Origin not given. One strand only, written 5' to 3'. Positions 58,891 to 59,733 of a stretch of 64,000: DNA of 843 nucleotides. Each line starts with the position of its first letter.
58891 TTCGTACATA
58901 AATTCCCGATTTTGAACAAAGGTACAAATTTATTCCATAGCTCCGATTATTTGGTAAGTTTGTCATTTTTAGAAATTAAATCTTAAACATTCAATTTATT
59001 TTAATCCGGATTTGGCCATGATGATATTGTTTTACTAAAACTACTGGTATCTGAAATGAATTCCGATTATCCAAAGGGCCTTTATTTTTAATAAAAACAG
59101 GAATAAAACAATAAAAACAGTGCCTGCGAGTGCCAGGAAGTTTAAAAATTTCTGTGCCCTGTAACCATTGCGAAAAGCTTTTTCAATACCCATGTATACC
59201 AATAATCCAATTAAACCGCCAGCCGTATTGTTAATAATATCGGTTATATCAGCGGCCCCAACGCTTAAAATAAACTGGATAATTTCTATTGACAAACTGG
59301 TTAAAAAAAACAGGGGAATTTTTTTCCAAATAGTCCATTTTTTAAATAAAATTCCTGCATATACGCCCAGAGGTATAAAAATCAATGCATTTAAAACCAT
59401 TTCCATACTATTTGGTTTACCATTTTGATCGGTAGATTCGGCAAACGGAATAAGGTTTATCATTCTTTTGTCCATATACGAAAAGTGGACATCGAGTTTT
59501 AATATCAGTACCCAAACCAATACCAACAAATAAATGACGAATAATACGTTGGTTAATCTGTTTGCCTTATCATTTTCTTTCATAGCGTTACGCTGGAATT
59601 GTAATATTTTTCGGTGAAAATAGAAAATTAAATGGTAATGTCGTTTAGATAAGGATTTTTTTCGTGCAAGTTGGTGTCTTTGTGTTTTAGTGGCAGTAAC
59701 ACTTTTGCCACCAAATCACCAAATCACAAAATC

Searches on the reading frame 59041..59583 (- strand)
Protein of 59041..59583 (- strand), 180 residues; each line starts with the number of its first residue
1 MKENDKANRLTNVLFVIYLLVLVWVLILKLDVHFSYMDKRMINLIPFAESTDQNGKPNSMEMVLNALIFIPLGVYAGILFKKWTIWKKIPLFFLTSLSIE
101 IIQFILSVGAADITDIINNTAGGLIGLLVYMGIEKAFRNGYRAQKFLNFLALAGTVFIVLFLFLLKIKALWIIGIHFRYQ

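Call 10: search_protein_families(library=pfam, proteins=[window:59041-59583:-])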
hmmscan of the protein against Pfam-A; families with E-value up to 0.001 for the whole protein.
window:59041-59583:- (180 aa): 1 family
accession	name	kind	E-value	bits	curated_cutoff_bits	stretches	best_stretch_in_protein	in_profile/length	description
PF04892.17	VanZ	-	8.9e-25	88.2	30.1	1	15-131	1-123/126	VanZ like family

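Call 33: find_encoding_contigs(protein=window:59041-59583:-, flank=3000, max_places=10)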
Protein window:59041-59583:- (180 aa): 1 contig read that carries it; 1 place shown.
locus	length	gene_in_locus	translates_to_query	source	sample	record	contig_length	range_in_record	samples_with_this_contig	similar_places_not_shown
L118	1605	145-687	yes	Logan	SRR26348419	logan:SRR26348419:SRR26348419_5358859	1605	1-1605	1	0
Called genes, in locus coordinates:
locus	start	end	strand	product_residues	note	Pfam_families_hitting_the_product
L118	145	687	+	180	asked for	PF04892:VanZ-LLP1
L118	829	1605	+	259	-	?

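Call 60: list_cluster_members(proteins=[window:59041-59583:-, window:26508-28286:+, window:60962-62752:+, window:41817-43859:-, window:44752-46821:-, window:341-2563:-, window:11406-12596:-, window:3676-4251:-, window:58033-58899:-, window:32769-34340:-])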
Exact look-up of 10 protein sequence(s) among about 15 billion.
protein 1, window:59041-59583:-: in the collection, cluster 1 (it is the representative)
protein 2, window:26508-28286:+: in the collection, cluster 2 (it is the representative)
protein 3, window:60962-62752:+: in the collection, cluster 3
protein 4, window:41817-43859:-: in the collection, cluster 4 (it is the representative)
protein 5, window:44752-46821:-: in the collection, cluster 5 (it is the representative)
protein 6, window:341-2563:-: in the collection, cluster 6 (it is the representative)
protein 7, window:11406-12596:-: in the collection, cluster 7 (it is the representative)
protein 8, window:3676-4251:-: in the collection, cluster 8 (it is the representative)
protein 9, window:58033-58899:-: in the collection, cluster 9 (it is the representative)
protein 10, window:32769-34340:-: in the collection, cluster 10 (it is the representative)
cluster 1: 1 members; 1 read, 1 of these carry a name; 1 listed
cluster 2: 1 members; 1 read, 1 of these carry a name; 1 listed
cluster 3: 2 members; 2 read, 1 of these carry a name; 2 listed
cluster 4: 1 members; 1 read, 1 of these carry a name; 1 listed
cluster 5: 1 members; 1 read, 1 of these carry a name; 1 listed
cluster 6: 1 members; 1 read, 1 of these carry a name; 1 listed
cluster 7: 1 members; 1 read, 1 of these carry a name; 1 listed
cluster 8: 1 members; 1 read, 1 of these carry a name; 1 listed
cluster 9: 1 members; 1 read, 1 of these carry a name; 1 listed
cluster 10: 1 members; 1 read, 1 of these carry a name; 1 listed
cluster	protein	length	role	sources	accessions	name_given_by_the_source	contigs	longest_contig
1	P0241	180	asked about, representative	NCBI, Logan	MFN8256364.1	MAG: VanZ family protein [Bacteroidales bacterium]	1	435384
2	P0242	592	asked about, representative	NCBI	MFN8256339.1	MAG: SpoIIE family protein phosphatase [Bacteroidales bacterium]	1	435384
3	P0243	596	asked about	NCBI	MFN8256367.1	MAG: tyrosine-type recombinase/integrase [Bacteroidales bacterium]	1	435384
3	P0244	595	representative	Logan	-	-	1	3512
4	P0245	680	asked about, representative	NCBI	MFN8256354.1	MAG: SPFH domain-containing protein [Bacteroidales bacterium]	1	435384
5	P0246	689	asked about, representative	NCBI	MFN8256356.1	MAG: prolyl oligopeptidase family serine peptidase [Bacteroidales bacterium]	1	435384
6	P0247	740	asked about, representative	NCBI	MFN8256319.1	MAG: GH92 family glycosyl hydrolase [Bacteroidales bacterium]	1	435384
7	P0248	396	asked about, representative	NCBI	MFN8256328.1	MAG: glycosyltransferase [Bacteroidales bacterium]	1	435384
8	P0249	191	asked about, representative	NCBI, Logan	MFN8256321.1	MAG: DUF5655 domain-containing protein [Bacteroidales bacterium]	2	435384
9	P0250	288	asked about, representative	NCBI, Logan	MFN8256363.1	MAG: Rpn family recombination-promoting nuclease/putative transposase [Bacteroidales ...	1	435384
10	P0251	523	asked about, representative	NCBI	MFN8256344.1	MAG: amino acid permease [Bacteroidales bacterium]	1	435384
